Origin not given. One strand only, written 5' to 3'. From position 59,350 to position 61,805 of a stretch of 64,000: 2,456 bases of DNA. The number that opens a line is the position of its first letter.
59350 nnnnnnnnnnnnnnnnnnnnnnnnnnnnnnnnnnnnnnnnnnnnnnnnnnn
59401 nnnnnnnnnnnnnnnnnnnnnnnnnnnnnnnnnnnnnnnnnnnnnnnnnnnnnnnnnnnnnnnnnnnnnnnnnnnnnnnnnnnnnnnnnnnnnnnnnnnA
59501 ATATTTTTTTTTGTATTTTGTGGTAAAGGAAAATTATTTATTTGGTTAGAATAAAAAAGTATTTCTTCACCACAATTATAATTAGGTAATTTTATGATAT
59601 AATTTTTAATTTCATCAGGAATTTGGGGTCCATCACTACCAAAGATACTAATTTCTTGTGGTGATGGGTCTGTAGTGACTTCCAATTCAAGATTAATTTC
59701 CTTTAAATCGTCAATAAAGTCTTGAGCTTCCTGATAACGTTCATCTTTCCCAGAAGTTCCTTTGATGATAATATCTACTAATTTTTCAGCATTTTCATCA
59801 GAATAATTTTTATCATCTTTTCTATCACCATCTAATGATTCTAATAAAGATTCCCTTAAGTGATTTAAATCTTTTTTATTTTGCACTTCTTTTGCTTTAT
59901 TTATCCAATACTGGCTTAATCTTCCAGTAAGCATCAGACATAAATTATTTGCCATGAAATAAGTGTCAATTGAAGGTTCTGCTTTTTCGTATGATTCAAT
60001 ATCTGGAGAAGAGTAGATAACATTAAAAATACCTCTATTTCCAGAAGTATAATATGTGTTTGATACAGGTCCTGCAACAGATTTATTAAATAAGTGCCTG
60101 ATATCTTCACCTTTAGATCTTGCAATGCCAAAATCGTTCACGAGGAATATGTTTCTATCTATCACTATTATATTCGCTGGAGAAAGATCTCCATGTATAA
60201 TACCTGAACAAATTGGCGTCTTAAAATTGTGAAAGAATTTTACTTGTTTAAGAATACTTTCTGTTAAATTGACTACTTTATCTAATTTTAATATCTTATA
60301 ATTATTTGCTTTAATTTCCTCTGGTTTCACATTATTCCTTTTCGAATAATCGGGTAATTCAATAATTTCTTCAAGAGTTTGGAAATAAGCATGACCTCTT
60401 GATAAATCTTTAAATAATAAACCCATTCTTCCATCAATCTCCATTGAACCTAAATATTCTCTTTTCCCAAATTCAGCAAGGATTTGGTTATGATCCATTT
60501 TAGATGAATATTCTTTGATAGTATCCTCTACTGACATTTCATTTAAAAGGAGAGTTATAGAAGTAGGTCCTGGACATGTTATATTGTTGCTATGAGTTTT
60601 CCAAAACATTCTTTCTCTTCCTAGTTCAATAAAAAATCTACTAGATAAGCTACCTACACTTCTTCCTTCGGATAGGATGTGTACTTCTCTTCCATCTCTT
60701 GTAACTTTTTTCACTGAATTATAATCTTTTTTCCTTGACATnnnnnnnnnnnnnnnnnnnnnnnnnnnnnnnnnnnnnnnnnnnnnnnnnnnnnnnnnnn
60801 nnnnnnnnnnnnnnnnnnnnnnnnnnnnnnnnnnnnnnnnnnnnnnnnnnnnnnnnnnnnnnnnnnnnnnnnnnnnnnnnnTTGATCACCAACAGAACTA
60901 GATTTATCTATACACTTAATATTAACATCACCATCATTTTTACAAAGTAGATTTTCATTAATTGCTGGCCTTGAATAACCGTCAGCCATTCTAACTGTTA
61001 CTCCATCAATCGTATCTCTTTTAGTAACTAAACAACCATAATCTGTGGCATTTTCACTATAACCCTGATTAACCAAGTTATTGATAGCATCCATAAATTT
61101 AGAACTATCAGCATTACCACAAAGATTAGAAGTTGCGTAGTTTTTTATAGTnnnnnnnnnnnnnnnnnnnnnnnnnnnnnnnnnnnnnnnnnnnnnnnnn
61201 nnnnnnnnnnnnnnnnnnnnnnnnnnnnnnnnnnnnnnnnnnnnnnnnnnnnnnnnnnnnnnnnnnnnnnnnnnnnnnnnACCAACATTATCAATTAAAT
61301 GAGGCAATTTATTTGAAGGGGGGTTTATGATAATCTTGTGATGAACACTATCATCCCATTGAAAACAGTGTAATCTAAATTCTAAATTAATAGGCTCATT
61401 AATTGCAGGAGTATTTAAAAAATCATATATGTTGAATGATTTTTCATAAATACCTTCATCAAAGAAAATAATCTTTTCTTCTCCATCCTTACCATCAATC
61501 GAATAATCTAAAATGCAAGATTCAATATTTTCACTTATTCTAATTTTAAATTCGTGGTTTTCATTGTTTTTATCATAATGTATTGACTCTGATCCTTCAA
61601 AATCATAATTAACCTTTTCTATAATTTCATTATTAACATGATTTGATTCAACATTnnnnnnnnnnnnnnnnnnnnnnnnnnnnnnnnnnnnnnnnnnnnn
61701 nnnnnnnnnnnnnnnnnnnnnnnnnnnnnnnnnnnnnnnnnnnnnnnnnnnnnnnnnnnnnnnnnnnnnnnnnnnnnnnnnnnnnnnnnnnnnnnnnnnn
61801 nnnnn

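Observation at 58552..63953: Operon of a PP2C-coiled-coil fusion, a membrane adaptor and a receptor-like Ser/Thr kinase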

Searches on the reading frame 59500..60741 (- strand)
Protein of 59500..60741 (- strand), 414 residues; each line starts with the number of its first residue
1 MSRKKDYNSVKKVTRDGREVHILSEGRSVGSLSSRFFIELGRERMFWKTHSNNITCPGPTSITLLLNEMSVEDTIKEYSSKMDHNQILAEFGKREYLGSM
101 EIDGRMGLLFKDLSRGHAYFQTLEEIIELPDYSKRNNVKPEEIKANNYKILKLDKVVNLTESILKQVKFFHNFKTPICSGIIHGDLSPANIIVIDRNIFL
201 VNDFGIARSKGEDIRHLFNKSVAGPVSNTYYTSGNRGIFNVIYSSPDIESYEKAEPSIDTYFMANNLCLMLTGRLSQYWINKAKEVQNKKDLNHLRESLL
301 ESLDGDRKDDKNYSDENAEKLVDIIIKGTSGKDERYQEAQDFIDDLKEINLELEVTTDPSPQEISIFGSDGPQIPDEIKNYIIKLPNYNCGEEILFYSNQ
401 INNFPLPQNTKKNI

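Call 36: search_solved_structures(query=window:59500-60741:-, max_evalue=0.01, show_alignments=2)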
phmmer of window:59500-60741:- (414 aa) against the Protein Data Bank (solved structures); distinct sequences matched with E-value up to 0.01: 40.
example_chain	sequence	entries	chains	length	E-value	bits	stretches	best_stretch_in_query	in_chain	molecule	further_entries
5ljj_A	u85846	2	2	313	0.00019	23.7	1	178-294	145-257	Dual specificity protein kinase TTK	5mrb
5n7v_A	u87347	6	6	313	0.0002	23.7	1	179-294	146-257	Dual specificity protein kinase TTK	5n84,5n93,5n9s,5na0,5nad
3cek_A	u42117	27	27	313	0.0002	23.7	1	179-294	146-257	Dual specificity protein kinase TTK | Dual specificity protein kinase TTK or monopolar spindle 1 kinase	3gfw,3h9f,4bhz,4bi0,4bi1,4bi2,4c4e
5ap3_A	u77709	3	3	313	0.00021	23.6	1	178-294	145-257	DUAL SPECIFICITY PROTEIN KINASE TTK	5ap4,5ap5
5ap6_A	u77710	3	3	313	0.00021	23.6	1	179-294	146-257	DUAL SPECIFICITY PROTEIN KINASE TTK | MONOPOLAR SPINDLE KINASE 1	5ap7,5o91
5ntt_A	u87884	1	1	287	0.00022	23.5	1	178-294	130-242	Dual specificity protein kinase TTK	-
5eh0_A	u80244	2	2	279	0.00031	23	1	178-294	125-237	Dual specificity protein kinase TTK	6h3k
4js8_A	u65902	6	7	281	0.00034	22.9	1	179-294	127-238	Dual specificity protein kinase TTK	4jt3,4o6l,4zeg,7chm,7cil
7chn_A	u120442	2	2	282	0.00034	22.9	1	179-294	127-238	Dual specificity protein kinase TTK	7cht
4d2s_A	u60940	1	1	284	0.00034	22.9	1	179-294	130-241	DUAL SPECIFICITY PROTEIN KINASE TTK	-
7cja_A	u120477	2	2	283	0.00034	22.9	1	179-294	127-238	Dual specificity protein kinase TTK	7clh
6n6o_A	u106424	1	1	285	0.00035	22.9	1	178-294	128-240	Dual specificity protein kinase TTK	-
6tn9_A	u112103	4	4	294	0.00037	22.8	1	179-294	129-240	Dual specificity protein kinase TTK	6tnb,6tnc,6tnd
6b4w_A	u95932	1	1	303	0.00039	22.7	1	179-294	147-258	Dual specificity protein kinase TTK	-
2x9e_A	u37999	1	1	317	0.00045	22.5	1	179-294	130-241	DUAL SPECIFICITY PROTEIN KINASE TTK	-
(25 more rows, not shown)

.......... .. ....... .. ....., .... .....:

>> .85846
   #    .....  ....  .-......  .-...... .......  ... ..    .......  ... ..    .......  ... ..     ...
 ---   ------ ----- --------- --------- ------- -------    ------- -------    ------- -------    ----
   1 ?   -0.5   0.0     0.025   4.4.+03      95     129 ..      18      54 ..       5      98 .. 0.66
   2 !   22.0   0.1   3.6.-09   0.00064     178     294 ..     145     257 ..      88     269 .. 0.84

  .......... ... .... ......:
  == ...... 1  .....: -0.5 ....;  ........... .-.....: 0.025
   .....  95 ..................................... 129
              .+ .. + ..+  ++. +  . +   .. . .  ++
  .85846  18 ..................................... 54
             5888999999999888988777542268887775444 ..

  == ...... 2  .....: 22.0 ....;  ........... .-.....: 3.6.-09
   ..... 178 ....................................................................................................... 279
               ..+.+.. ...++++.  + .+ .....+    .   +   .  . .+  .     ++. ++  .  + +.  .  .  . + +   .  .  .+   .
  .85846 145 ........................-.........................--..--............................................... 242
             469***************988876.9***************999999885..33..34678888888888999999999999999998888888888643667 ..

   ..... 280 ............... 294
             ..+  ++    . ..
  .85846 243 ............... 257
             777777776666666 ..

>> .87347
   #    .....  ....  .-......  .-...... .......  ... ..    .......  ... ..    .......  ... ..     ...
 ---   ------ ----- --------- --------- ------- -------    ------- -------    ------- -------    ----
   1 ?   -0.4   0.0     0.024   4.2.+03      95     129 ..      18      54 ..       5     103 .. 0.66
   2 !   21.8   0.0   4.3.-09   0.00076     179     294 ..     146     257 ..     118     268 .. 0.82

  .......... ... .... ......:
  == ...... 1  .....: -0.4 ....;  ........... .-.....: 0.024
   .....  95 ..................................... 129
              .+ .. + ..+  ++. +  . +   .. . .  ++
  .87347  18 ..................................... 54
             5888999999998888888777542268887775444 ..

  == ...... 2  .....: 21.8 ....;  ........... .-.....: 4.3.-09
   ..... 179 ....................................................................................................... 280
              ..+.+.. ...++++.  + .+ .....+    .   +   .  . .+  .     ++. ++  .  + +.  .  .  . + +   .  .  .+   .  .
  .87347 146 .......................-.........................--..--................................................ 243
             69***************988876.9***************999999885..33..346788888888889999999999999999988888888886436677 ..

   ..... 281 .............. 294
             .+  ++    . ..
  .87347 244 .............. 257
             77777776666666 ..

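Call 40: search_protein_representatives(protein=window:59500-60741:-)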
Query: 414 residues. Proteins with E-value up to 0.001 (for the whole library): 88; up to 1e-10: 31; up to 1e-30: 15. The best 88 are listed.
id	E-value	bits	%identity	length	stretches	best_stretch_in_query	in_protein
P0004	7.6e-275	927.3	100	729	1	1-414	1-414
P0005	2.3e-41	158.5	37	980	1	28-352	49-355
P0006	3.6e-40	154.6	35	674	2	130-405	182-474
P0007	6.6e-40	153.7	35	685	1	13-394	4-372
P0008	7.4e-40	153.5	36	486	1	10-362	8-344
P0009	1.3e-38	149.5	34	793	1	8-386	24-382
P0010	4.2e-37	144.5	36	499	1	28-349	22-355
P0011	2.9e-35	138.4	35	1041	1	24-386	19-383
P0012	9.5e-35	136.7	35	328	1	18-310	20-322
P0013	3.8e-34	134.7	33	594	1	14-355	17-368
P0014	7.5e-33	130.5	40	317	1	58-350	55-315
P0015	2.0e-32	129.1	39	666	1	29-351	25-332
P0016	5.9e-32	127.5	31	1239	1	5-359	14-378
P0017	7.0e-32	127.3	33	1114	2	44-300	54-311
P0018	7.3e-32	127.2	35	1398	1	29-377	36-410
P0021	6.6e-29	117.5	35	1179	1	14-355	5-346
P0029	2.7e-21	92.4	29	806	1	28-352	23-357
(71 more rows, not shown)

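Call 45: find_encoding_contigs(protein=P0005, flank=10000, max_places=2)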
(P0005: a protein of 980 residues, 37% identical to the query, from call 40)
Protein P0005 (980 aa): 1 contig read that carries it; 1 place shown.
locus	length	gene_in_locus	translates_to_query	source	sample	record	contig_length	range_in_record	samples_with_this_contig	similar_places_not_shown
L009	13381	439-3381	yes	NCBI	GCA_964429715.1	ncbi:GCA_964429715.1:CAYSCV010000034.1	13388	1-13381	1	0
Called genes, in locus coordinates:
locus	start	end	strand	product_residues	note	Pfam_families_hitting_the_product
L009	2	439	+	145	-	?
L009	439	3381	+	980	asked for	PF00069:Pkinase, PF07714:PK_Tyr_Ser-Thr (faint)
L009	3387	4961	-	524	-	-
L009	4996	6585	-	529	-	-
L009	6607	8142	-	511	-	PF00004:AAA, PF13521:AAA_28 (faint)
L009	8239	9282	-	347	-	-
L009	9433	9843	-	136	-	-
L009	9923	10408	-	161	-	-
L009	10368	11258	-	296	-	-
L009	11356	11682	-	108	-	PF02643:DUF192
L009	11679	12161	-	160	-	-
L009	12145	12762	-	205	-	PF01909:NTP_transf_2 (weak), PF18765:Polbeta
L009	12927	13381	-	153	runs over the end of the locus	?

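Call 46: find_encoding_contigs(protein=P0007, flank=10000, max_places=2)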
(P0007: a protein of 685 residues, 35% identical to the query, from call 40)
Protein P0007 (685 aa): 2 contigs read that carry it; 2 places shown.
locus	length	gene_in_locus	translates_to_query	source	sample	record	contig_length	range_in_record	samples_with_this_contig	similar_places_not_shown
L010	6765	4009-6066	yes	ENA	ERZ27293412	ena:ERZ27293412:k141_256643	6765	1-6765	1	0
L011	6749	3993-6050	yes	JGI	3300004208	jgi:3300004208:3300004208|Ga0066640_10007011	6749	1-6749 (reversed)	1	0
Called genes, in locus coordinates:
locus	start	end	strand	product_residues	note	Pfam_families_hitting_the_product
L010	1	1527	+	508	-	?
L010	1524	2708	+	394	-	-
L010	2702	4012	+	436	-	-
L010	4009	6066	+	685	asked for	PF00069:Pkinase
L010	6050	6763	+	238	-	?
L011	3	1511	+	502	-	?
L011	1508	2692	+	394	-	-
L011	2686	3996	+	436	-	-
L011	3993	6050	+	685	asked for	PF00069:Pkinase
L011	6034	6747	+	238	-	?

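Call 47: search_protein_families(library=pfam, proteins=[L010:1-1527:+, L010:1524-2708:+, L010:2702-4012:+, L010:6050-6763:+, L009:2-439:+, L009:3387-4961:-, L009:4996-6585:-, L009:6607-8142:-, L009:8239-9282:-], max_evalue=0.01)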
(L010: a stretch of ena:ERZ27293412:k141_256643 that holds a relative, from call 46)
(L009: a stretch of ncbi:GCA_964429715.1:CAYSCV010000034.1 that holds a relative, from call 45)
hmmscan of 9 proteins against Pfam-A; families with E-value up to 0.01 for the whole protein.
L010:1-1527:+ (508 aa): 2 families
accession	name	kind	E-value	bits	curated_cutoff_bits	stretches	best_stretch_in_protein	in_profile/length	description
PF01471.23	PG_binding_1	-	3.4e-13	50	23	1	325-383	2-57/57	Putative peptidoglycan binding domain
PF09865.15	DUF2092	-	0.0061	16.4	21.2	1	417-486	118-186/212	Predicted periplasmic protein (DUF2092)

L010:1524-2708:+ (394 aa): 3 families
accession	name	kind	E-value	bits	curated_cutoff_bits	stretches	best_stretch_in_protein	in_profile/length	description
PF13672.11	PP2C_2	-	2.2e-05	24.5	24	1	31-218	21-189/209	Protein phosphatase 2C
PF07228.17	SpoIIE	-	0.00015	22.2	25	1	191-252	121-191/192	Stage II sporulation protein E (SpoIIE)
PF00481.26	PP2C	-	0.00074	19.7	20.3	1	14-138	14-133/255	Protein phosphatase 2C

L010:2702-4012:+ (436 aa): 1 family
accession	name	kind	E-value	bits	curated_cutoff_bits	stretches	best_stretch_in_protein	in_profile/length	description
PF00668.25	Condensation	-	0.0077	15.4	30.6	0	20-103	17-105/456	Condensation domain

L010:6050-6763:+ (238 aa): 0 families

L009:2-439:+ (145 aa): 0 families

L009:3387-4961:- (524 aa): 1 family
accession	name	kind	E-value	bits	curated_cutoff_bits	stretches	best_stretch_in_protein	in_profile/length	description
PF05192.23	MutS_III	-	0.005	17.6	34.1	1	239-520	47-171/194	MutS domain III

L009:4996-6585:- (529 aa): 1 family
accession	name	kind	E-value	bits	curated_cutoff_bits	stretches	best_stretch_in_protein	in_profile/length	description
PF24406.1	nSTAND_NTPase4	-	0.00071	20.1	27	1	454-484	16-47/58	Novel STAND NTPase 4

L009:6607-8142:- (511 aa): 17 families
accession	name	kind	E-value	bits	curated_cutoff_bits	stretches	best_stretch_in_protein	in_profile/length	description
PF00004.35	AAA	-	2.2e-30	106.2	21.2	1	265-395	1-126/131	ATPase family associated with various cellular activities (AAA)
PF13521.12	AAA_28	-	1.3e-05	26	27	1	265-288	2-25/164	AAA domain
PF20720.3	nSTAND3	-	3.5e-05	24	27.2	1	265-386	20-121/155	Novel STAND NTPase 3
PF13191.12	AAA_16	-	0.00018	22.5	32.6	1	263-298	25-63/167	AAA ATPase domain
PF13173.12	AAA_14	-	0.00024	21.5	27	1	265-342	5-77/129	AAA domain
PF13401.12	AAA_22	-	0.00057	20.6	27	1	265-287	8-30/130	AAA domain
PF07728.20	AAA_5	-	0.0013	19.1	22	1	265-295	2-33/139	AAA domain (dynein-related subfamily)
PF13238.12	AAA_18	-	0.0017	19.2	29.4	1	266-308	2-41/128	AAA domain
PF05496.18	RuvB_N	-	0.0023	18.1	27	1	263-293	34-64/159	Holliday junction DNA helicase RuvB P-loop domain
PF13671.12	AAA_33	-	0.0043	17.8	27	1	266-289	3-26/143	AAA domain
PF03193.22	RsgA_GTPase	-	0.0045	17.3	30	0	248-292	93-136/174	RsgA GTPase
PF01637.24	ATPase_2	-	0.0048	17.2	33.2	0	306-345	90-128/225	ATPase domain predominantly from Archaea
PF01078.27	Mg_chelatase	-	0.0061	16.4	20.3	0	262-283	22-43/207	Magnesium chelatase, subunit ChlI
PF05729.18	NACHT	-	0.0062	16.8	26.7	0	266-285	4-23/167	NACHT domain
PF13207.12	AAA_17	-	0.007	17.1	27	0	268-291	1-24/136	AAA domain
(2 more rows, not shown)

L009:8239-9282:- (347 aa): 0 families

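Call 49: find_encoding_contigs(protein=P0009, flank=10000, max_places=1)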
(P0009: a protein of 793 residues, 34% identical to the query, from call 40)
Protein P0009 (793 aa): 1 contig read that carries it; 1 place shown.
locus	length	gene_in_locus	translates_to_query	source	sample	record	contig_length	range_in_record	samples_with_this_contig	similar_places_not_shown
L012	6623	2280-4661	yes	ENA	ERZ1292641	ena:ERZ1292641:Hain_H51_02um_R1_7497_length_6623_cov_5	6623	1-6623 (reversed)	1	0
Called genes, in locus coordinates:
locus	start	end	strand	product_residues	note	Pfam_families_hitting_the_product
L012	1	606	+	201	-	?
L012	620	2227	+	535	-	-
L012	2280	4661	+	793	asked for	PF00069:Pkinase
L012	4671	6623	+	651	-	?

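Call 50: find_encoding_contigs(protein=P0011, flank=10000, max_places=1)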
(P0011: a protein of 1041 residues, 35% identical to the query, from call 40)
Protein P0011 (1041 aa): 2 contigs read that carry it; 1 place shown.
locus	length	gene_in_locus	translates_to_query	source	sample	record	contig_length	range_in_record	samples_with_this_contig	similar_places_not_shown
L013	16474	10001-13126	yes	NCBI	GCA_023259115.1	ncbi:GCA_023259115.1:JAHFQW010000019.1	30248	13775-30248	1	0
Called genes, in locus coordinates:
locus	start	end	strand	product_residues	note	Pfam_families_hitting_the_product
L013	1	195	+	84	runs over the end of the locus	-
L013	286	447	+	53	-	-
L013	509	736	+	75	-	-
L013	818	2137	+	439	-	-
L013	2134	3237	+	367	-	-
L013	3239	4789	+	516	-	PF00069:Pkinase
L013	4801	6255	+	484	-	PF13428:TPR_14 (faint)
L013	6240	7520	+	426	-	-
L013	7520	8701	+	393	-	PF13672:PP2C_2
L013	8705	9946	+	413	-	-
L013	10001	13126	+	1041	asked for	-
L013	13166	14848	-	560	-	-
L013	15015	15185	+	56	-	-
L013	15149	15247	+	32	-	-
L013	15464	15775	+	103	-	-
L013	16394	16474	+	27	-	?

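Call 51: find_encoding_contigs(protein=P0016, flank=10000, max_places=1)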
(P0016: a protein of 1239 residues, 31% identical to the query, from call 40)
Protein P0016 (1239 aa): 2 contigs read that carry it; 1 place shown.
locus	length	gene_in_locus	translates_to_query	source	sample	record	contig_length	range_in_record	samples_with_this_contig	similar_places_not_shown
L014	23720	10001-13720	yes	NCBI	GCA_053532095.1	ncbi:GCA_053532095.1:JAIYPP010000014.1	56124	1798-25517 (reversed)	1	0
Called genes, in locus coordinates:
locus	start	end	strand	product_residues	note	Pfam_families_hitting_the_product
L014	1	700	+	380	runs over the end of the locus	PF01266:DAO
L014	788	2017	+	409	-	-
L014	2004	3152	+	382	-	-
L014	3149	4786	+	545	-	PF00069:Pkinase (weak)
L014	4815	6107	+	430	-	-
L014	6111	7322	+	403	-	-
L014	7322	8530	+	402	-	-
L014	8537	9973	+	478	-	-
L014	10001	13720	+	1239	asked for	-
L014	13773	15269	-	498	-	-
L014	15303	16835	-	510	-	-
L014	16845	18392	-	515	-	PF00004:AAA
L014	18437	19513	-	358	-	-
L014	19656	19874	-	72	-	-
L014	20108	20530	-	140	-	-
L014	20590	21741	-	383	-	-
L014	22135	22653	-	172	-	-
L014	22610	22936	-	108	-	-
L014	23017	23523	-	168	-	PF01472:PUA, PF26292:PUA_elF2D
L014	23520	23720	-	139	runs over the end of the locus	PF01850:PIN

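Call 66: search_protein_families(library=pfam, proteins=[L013:818-2137:+, L014:788-2017:+, L013:2134-3237:+, L014:1998-3152:+, L014:8537-9973:+, L013:8705-9946:+], max_evalue=0.05)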
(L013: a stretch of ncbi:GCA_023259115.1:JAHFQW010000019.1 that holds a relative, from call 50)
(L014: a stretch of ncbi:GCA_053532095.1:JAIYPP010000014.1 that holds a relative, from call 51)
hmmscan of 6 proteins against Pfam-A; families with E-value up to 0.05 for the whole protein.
L013:818-2137:+ (439 aa): 0 families

L014:788-2017:+ (409 aa): 0 families

L013:2134-3237:+ (367 aa): 0 families

L014:1998-3152:+ (384 aa): 0 families

L014:8537-9973:+ (478 aa): 0 families

L013:8705-9946:+ (413 aa): 0 families

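Call 107: find_encoding_contigs(protein=P0006, flank=8000, max_places=1)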
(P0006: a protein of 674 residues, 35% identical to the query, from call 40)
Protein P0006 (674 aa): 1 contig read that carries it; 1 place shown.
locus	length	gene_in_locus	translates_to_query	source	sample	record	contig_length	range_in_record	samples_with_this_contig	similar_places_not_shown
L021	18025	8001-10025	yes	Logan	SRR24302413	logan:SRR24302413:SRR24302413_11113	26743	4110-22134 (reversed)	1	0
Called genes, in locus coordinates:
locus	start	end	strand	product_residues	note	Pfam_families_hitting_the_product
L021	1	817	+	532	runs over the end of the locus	-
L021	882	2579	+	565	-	-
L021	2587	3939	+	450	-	-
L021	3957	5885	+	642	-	PF13672:PP2C_2 (faint)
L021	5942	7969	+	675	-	-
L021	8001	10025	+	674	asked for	PF00069:Pkinase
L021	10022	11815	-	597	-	-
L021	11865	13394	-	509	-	-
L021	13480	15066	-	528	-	PF00004:AAA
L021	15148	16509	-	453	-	-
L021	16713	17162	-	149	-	-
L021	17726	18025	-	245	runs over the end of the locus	-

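Call 108: find_encoding_contigs(protein=P0018, flank=8000, max_places=1)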
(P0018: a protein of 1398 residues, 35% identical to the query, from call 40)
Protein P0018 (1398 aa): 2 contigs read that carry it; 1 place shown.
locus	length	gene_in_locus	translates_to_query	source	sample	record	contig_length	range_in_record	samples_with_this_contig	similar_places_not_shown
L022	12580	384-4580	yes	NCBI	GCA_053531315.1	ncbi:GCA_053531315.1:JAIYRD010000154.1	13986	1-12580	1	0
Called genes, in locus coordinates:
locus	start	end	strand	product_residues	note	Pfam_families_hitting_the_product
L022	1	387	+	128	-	?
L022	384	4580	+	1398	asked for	PF00069:Pkinase (weak)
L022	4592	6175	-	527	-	-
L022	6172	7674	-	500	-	-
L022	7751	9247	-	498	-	PF00004:AAA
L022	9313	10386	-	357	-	-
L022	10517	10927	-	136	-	-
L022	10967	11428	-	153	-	-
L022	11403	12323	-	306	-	-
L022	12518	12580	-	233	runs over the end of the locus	-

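Call 109: find_encoding_contigs(protein=P0021, flank=8000, max_places=1)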
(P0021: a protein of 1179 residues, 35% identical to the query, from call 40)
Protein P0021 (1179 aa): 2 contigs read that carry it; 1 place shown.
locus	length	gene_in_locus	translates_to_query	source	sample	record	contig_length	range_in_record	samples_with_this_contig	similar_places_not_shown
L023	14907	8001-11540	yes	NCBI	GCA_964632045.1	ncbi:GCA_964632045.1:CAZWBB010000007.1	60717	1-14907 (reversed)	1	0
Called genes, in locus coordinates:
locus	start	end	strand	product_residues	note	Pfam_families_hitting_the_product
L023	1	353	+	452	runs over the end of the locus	PF13432:TPR_16 (faint)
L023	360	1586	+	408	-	-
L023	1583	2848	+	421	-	-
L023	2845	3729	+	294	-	-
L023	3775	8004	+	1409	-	-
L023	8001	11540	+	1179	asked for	PF00069:Pkinase (faint), PF19077:Big_13 (faint)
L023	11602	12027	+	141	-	-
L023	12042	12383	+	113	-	-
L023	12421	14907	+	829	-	?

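Call 110: find_encoding_contigs(protein=P0029, flank=8000, max_places=1)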
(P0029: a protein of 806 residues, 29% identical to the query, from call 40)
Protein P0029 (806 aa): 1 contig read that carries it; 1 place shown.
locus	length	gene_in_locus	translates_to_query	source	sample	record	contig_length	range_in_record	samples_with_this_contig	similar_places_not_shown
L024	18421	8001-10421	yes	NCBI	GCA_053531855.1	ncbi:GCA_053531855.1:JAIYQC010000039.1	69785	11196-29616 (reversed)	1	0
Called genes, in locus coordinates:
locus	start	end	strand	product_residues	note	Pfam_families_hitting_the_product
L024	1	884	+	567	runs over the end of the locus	PF00069:Pkinase (weak)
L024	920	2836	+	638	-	PF07719:TPR_2 (faint), PF12895:ANAPC3 (faint), PF13424:TPR_12 (faint), PF14559:TPR_19 (faint), PF13432:TPR_16 (faint), PF23914:TPR_CcmH_CycH (faint)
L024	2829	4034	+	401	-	-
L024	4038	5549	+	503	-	PF00481:PP2C (faint), PF13672:PP2C_2 (weak)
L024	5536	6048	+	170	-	-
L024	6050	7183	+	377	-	-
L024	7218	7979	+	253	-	-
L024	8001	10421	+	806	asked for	-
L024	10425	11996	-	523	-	-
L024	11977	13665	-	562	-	PF27228:MTBMA_p00010_2nd (weak)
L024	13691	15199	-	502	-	PF13191:AAA_16 (weak), PF00004:AAA, PF07728:AAA_5 (weak), PF13401:AAA_22 (faint)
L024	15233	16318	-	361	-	-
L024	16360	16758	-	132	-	-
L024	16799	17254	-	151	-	-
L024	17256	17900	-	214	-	-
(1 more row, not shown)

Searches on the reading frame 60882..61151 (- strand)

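Call 106: search_protein_families(library=pfam, proteins=[window:60882-61151:-], max_evalue=10)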
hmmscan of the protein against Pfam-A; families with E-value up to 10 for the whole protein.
seq(90 aa): 2 families
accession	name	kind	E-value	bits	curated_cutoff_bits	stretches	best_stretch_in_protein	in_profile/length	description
PF10605.15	3HBOH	-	0.027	13.2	27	1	10-70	392-451/688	3HB-oligomer hydrolase (3HBOH)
PF06092.17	DUF943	-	0.15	12.1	25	1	54-85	88-118/151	Enterobacterial putative membrane protein (DUF943)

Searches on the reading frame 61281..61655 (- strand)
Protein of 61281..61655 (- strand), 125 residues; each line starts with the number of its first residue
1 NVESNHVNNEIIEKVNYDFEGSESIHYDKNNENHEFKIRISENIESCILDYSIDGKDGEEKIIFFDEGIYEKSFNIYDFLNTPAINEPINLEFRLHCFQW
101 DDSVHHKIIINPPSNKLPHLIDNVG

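Call 106: search_protein_families(library=pfam, proteins=[window:61281-61655:-], max_evalue=10)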
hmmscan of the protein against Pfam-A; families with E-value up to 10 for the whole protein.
seq(125 aa): 1 family
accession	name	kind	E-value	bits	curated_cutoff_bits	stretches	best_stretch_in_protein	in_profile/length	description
PF21717.2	DTX3L_a-b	-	1.4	9.4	27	0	8-26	30-48/62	DTX3L, alpha/beta domain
